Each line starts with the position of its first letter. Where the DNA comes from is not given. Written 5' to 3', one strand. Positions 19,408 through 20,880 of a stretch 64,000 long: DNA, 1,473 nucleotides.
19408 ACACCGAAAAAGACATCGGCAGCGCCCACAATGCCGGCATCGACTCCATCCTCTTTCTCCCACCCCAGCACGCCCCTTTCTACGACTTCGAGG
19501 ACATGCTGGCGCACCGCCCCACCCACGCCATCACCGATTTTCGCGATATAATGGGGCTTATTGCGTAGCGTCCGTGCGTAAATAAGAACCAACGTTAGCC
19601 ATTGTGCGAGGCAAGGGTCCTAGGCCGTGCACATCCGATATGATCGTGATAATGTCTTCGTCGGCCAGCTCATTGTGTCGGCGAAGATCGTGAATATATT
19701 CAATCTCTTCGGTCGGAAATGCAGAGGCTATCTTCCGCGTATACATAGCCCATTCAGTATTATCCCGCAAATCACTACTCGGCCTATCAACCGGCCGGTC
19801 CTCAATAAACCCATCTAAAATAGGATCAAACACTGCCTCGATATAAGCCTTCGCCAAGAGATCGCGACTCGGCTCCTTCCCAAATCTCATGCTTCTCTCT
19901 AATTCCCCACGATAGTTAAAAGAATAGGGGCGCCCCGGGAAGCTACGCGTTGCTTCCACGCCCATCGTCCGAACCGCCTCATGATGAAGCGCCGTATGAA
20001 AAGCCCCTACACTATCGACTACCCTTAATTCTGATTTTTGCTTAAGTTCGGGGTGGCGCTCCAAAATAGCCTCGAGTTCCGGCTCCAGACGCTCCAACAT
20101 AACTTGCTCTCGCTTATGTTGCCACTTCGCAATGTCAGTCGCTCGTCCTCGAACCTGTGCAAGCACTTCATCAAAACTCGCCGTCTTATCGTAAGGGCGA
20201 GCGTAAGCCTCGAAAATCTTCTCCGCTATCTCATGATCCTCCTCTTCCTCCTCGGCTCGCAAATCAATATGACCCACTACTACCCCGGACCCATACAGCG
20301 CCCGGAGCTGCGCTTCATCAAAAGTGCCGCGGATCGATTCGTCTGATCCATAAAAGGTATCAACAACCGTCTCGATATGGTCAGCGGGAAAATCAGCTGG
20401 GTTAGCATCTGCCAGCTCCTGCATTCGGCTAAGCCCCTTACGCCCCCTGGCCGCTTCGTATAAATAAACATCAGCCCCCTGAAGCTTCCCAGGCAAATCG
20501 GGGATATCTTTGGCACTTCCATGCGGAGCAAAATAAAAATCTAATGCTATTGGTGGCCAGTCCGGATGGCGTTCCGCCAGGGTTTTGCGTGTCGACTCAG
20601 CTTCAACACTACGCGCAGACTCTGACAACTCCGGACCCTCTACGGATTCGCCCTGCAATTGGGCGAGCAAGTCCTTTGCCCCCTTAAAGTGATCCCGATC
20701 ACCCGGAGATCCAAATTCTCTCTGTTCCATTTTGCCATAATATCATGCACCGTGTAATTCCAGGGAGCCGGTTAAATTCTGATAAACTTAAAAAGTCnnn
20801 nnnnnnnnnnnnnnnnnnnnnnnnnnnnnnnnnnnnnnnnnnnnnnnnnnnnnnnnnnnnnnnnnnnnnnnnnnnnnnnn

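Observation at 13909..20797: dnaX-ybaB-recR linkage disrupted by insertions, including a low-GC ORFan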

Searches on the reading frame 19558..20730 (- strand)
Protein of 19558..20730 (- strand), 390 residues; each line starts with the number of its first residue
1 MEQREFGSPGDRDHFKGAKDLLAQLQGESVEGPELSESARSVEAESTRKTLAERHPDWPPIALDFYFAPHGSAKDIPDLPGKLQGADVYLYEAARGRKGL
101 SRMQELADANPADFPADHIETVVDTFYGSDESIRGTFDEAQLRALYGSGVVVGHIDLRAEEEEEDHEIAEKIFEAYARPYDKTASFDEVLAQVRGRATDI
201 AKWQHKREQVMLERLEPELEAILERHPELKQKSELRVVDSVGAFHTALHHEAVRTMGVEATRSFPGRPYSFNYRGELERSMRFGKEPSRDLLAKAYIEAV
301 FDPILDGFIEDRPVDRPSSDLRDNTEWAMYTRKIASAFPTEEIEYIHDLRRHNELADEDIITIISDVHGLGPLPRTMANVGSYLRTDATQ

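Call 3: search_protein_families(library=pfam, proteins=[window:19558-20730:-], max_evalue=0.01)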
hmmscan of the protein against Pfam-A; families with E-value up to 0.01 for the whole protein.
window:19558-20730:- (390 aa): 0 families

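Call 5: find_homologous_proteins(query=window:19558-20730:-, max_evalue=0.001)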
Query window:19558-20730:- (390 aa): 9 proteins with E <= 0.001 among 7755 candidates.
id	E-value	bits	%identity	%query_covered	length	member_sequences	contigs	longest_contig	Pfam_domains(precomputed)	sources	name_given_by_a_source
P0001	5.1e-258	874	100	100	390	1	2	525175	-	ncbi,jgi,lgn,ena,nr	ncbi:MAG TPA: hypothetical protein VMT30_07665 [Candidatus Saccharimonadia bacterium]|nr:hypothetica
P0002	1.6e-53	201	36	85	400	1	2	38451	-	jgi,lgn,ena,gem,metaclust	metaclust:\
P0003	2.2e-50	190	37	91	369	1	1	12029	-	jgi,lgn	jgi:hypothetical protein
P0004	2.5e-50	190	36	84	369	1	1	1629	-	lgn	-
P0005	1.1e-49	188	36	89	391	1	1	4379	-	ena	-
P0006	3.3e-45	173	35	94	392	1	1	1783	-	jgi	jgi:hypothetical protein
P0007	2.0e-44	171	35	85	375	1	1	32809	-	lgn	-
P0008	5.7e-41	159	33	83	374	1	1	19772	-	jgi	jgi:hypothetical protein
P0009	3.9e-28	117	37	51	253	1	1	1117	-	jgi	jgi:hypothetical protein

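Call 6: search_protein_families(library=ncbifam, proteins=[window:19558-20730:-], max_evalue=1)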
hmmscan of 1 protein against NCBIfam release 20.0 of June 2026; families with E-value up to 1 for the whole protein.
window:19558-20730:- (390 aa): 0 families

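Call 7: search_protein_families(library=phrogs, proteins=[window:19558-20730:-], max_evalue=1)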
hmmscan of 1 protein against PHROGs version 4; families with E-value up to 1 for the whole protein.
window:19558-20730:- (390 aa): 1 family
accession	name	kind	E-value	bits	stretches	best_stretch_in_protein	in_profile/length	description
phrog_4085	-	unknown function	0.4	12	0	161-191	39-69/77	-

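Call 8: find_encoding_contigs(protein=P0002, flank=8000, max_places=3)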
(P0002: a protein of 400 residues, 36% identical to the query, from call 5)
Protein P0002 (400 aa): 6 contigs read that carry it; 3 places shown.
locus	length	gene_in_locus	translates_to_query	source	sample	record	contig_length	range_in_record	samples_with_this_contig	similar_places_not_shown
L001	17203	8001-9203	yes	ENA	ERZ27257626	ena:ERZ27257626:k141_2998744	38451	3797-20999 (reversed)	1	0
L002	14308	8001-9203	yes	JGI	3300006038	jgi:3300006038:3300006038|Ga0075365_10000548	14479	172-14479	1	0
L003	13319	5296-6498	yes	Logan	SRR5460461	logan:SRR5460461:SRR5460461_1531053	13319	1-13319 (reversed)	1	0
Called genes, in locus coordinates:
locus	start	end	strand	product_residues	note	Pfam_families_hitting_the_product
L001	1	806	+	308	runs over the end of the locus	PF09995:MPAB_Lcp_cat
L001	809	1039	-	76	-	-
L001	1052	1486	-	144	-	PF03479:PCC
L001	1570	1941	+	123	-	PF00072:Response_reg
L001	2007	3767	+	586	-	PF13520:AA_permease_2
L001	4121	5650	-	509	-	PF01564:Spermine_synth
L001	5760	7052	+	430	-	PF03952:Enolase_N, PF00113:Enolase_C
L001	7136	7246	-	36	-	-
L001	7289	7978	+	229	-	PF01758:SBF, PF13593:SBF_like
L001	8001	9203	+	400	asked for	-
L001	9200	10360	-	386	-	PF00155:Aminotran_1_2, PF01041:DegT_DnrJ_EryC1 (weak), PF01053:Cys_Met_Meta_PP (weak)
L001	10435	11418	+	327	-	PF01522:Polysacc_deac_1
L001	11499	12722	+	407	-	PF00817:IMS, PF21999:IMS_HHH_1 (weak), PF11799:IMS_C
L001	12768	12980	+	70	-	-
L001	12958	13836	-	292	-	PF03477:ATP-cone (weak), PF04471:Mrr_cat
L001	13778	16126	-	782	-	PF03706:LPG_synthase_TM, PF09852:DUF2079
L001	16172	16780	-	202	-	-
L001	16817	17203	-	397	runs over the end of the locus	PF12704:MacB_PCD, PF02687:FtsX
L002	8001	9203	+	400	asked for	-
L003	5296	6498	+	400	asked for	-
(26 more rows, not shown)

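Call 9: find_encoding_contigs(protein=P0007, flank=8000, max_places=3)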
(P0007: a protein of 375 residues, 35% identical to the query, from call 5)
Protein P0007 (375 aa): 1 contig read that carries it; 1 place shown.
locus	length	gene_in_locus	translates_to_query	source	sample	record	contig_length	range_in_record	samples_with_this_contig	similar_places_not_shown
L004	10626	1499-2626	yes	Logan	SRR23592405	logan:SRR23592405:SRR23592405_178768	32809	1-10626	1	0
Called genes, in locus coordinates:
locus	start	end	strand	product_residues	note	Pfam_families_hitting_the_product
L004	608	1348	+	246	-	-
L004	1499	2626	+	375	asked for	-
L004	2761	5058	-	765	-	PF00004:AAA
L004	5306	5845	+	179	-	-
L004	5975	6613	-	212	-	PF02661:Fic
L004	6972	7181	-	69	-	-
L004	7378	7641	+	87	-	-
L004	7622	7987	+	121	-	PF01850:PIN, PF13470:PIN_3 (weak)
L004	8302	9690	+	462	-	-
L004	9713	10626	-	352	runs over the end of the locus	-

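Call 10: find_encoding_contigs(protein=P0008, flank=8000, max_places=3)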
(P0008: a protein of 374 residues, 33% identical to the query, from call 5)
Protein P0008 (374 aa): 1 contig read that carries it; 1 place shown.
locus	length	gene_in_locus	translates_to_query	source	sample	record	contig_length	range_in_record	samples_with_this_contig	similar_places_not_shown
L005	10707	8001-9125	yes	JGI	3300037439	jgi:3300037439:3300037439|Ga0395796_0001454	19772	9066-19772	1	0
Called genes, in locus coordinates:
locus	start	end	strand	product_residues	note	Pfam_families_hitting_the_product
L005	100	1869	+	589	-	PF01522:Polysacc_deac_1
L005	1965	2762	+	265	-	-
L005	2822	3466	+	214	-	-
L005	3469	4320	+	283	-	PF00483:NTP_transferase, PF12804:NTP_transf_3 (faint)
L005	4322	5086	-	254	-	-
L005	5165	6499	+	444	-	PF01266:DAO (faint), PF07992:Pyr_redox_2, PF13454:NAD_binding_9 (faint), PF00070:Pyr_redox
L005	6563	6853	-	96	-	-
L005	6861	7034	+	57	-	-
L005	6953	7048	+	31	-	-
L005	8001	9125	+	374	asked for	-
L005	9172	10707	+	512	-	?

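Call 11: find_encoding_contigs(protein=P0003, flank=8000, max_places=3)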
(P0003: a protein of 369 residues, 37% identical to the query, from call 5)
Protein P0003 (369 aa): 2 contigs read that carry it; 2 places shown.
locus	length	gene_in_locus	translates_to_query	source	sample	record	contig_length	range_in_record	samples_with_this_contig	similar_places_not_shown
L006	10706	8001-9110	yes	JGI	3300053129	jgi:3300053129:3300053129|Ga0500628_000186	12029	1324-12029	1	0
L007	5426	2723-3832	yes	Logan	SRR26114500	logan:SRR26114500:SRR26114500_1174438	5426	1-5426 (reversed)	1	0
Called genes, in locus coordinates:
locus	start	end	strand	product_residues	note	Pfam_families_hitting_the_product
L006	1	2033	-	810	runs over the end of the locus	PF16927:HisKA_7TM, PF00989:PAS, PF08448:PAS_4 (faint), PF13188:PAS_8 (faint), PF13426:PAS_9 (faint), PF00512:HisKA, PF02518:HATPase_c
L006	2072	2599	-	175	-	PF01025:GrpE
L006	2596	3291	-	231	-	PF03444:WHD_HrcA (weak), PF01628:HrcA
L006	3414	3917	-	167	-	-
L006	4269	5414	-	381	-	PF00390:malic, PF03949:Malic_M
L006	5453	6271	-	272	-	-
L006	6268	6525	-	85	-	-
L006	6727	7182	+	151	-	PF00578:AhpC-TSA, PF08534:Redoxin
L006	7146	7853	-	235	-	PF00702:Hydrolase, PF13419:HAD_2, PF13242:Hydrolase_like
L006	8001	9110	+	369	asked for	-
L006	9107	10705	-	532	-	PF00009:GTP_EFTU, PF03144:GTP_EFTU_D2 (weak), PF00679:EFG_C, PF06421:LepA_C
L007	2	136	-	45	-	?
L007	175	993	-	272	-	-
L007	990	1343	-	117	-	-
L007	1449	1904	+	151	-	PF00578:AhpC-TSA, PF08534:Redoxin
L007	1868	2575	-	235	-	PF00702:Hydrolase, PF13419:HAD_2, PF13242:Hydrolase_like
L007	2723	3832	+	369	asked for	-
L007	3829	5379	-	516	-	PF00009:GTP_EFTU, PF03144:GTP_EFTU_D2 (weak), PF00679:EFG_C, PF06421:LepA_C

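Call 19: predict_structure(alignment_id=A1)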
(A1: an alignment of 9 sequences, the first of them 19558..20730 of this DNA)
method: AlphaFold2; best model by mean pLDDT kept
length: 390 residues; sequences in the alignment: 9
mean_pLDDT: 80.0   pTM: 0.76
mean pLDDT of the five models: 80.0, 78.9, 78.6, 77.5, 76.8
residues with pLDDT >= 90: 139; 70-90: 175; 50-70: 22; < 50: 54
segments of 3 or more residues with pLDDT < 50: 1-45, 314-322
pLDDT, mean of each block of 10 residues (from residue 1): 29 38 39 36 55 93 90 81 93 72 90 88 73 79 92 88 86 85 93 93 90 93 97 96 88 87 82 89 91 94 83 49 69 92 94 86 80 84 80
secondary structure, 60 per line:
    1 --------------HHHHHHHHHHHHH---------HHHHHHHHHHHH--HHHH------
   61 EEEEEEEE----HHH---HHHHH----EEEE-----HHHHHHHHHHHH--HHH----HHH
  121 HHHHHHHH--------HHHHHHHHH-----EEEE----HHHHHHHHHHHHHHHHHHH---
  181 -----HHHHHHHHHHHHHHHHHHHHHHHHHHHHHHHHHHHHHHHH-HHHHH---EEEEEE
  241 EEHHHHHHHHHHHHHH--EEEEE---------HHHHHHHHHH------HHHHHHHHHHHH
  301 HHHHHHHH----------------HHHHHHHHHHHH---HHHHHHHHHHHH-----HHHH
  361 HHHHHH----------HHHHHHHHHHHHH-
elements in order: H15-27 H37-48 H51-54 E61-68 H79-83 E88-91 H97-108 H118-128 H137-145 E151-154 H159-177 H186-225 H227-231 E235-242 H243-256 E259-263 H273-282 H289-308 H325-336 H340-351 H357-366 H377-389

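Call 22: search_protein_representatives(alignment_id=A1)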
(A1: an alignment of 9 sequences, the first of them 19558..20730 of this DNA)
Query: 9 sequences, 386 profile positions. Proteins with E-value up to 0.001 (for the whole library): 1070; up to 1e-10: 775; up to 1e-30: 258. The best 150 are listed.
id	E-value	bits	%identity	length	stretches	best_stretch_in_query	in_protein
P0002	1.1e-145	501.8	-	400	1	1-385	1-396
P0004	4.4e-144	496.5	-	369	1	16-385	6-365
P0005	5.5e-139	479.7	-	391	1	1-361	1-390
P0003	2.3e-138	477.7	-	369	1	1-363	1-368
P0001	3.4e-138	477.1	-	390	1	1-364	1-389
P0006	3.5e-135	467.2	-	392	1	5-370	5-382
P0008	4.7e-128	443.7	-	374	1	33-385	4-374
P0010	3.0e-124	431.2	-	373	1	18-386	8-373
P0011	5.6e-112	390.8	-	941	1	6-383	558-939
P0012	2.6e-107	375.5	-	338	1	34-363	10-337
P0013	1.3e-100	353.4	-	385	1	31-375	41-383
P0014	6.5e-99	347.8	-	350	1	33-364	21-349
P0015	3.4e-94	332.3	-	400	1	13-365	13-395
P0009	2.8e-92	325.9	-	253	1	140-384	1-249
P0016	4.9e-89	315.3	-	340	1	37-348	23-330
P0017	3.0e-88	312.7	-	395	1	30-361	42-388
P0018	5.6e-88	311.8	-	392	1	7-360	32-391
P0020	2.1e-84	300.0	-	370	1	9-364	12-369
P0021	1.9e-83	296.9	-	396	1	18-365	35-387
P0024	7.0e-80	285.1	-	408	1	13-367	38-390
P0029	4.5e-76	272.6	-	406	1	20-365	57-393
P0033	1.8e-74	267.3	-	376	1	22-365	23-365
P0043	4.7e-68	246.2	-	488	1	31-384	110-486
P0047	9.1e-67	242.0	-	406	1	17-377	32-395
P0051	1.7e-65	237.8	-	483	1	37-383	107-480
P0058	1.5e-63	231.4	-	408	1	21-371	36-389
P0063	2.9e-62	227.1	-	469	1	15-366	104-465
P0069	8.6e-60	219.0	-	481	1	32-367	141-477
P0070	1.1e-59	218.7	-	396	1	24-367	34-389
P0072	2.0e-59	217.8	-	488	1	26-376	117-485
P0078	3.0e-56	207.3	-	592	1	33-381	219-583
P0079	9.6e-56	205.7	-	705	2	25-359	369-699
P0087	2.0e-52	194.8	-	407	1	17-367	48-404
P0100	2.1e-47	178.2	-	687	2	50-329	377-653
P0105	1.2e-46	175.7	-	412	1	31-361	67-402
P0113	7.6e-44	166.5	-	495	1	36-385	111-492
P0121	4.6e-43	163.9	-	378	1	25-368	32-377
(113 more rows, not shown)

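Call 23: search_protein_families(library=pfam, proteins=[P0011, P0078, P0079, P0100, P0043, P0051, P0069, P0072, P0113, P0063], max_evalue=0.01)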
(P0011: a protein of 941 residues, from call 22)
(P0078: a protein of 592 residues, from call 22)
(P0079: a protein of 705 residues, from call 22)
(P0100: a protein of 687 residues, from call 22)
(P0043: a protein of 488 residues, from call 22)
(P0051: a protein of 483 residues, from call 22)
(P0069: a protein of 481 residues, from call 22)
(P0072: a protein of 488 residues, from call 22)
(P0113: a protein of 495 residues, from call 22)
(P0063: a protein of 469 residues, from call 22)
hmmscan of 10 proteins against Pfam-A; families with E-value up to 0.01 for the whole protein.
P0011 (941 aa): 3 families
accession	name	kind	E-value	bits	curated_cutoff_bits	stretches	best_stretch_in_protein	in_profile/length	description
PF00481.26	PP2C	-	1e-10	42.2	20.3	1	309-413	41-141/255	Protein phosphatase 2C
PF13672.11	PP2C_2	-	1.1e-08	35.4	24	1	278-527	2-184/209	Protein phosphatase 2C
PF07228.17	SpoIIE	-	9.8e-05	22.8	25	1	502-571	118-191/192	Stage II sporulation protein E (SpoIIE)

P0078 (592 aa): 0 families

P0079 (705 aa): 0 families

P0100 (687 aa): 0 families

P0043 (488 aa): 0 families

P0051 (483 aa): 0 families

P0069 (481 aa): 0 families

P0072 (488 aa): 0 families

P0113 (495 aa): 0 families

P0063 (469 aa): 0 families

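Call 33: search_solved_structures(query=A2, max_evalue=10, show_alignments=3)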
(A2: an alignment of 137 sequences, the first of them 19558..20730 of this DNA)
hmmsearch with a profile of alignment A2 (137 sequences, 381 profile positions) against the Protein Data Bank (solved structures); distinct sequences matched with E-value up to 10: 7.
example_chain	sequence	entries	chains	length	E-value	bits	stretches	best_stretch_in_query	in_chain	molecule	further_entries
9dni_A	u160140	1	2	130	0.016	17.4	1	289-370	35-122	De novo designed IR agonist ""S2-F1-S1""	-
6qs0_A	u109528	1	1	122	0.096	14.8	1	268-326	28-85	Putative outer membrane protein BBA03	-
7xky_A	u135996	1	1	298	0.15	14.3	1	59-151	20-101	Fumarate hydratase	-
2ahq_A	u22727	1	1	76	0.5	12.5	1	294-355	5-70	RNA polymerase sigma factor RpoN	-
7s7w_A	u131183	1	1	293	1.4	11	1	290-338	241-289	iNicSnFR 3.0 Fluorescent Nicotine Sensor precursor binding protein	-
6v1r_A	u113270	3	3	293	1.4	11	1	290-338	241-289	iAChSnFR Fluorescent Acetylcholine Sensor V9 precursor binding protein | iAchSnFR Fluorescent Acetylcholine Sensor precursor binding protein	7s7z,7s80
7s7x_A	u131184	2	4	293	1.6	10.8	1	290-338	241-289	iNicSnFR 4.0 Fluorescent Nicotine Sensor precursor binding protein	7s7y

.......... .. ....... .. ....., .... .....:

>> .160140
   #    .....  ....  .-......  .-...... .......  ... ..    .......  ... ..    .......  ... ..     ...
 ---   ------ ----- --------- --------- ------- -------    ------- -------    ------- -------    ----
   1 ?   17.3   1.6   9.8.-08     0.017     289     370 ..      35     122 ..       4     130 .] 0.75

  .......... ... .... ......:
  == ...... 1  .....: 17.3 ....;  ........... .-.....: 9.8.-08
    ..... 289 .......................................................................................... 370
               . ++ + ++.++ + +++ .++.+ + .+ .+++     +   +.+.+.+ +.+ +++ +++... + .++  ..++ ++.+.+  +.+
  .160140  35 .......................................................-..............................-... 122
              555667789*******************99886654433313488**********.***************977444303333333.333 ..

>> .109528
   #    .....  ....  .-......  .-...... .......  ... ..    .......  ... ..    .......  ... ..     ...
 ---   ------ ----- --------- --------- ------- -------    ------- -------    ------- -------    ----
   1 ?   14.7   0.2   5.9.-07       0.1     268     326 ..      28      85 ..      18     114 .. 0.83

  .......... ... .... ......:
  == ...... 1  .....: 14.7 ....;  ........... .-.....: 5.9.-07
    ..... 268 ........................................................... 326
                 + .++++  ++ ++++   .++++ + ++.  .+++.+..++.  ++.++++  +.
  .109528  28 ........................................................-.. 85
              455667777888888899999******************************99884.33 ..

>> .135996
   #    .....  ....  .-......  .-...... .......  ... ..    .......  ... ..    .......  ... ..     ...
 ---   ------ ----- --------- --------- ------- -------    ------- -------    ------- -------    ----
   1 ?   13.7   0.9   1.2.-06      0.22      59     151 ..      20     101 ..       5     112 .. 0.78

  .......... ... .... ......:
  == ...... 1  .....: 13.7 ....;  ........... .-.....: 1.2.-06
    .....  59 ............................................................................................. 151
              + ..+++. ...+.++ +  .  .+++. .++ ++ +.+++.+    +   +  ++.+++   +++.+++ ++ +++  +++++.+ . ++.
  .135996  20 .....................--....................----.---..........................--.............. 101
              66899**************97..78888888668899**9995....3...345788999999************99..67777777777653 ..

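Call 35: search_protein_families(library=pfam, alignment_id=A3, max_evalue=10)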
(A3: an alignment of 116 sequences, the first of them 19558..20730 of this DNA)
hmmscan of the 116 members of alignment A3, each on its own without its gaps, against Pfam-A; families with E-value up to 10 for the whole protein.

A. member 1, window:19558-20730:- (390 aa): 1 family
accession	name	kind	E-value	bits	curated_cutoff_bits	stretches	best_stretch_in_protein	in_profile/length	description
PF08897.16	DUF1841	-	0.045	14.3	24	1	196-231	6-41/135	Domain of unknown function (DUF1841)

B. families by the number of members that match (of 116 scanned): 98 families (the first 25 are shown)
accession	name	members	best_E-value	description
PF14357.11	DUF4404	2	0.00057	Domain of unknown function (DUF4404)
PF11553.14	DUF3231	2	0.001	Protein of unknown function (DUF3231)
PF10518.14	TAT_signal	2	0.025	TAT (twin-arginine translocation) pathway signal sequence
PF02671.26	PAH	2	0.091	Paired amphipathic helix repeat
PF12290.13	DUF3802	2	0.15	Protein of unknown function (DUF3802)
PF16810.10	RXLR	1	0.0012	RXLR phytopathogen effector protein, Avirulence activity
PF05043.19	Mga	1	0.0018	Mga helix-turn-helix domain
PF08776.16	VASP_tetra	1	0.0021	VASP tetramerisation domain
PF05192.23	MutS_III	1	0.0021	MutS domain III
PF11855.13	DUF3375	1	0.0022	Protein of unknown function (DUF3375)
PF10004.14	DUF2247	1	0.0032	Uncharacterized protein conserved in bacteria (DUF2247)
PF14425.11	Imm3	1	0.0043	Immunity protein Imm3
PF20642.2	TAF1C_HB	1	0.006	TAF1C, helical bundle domain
PF04187.18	Cofac_haem_bdg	1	0.0061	Haem-binding uptake, Tiki superfamily, ChaN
PF06871.16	TraH_2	1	0.0078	TraH_2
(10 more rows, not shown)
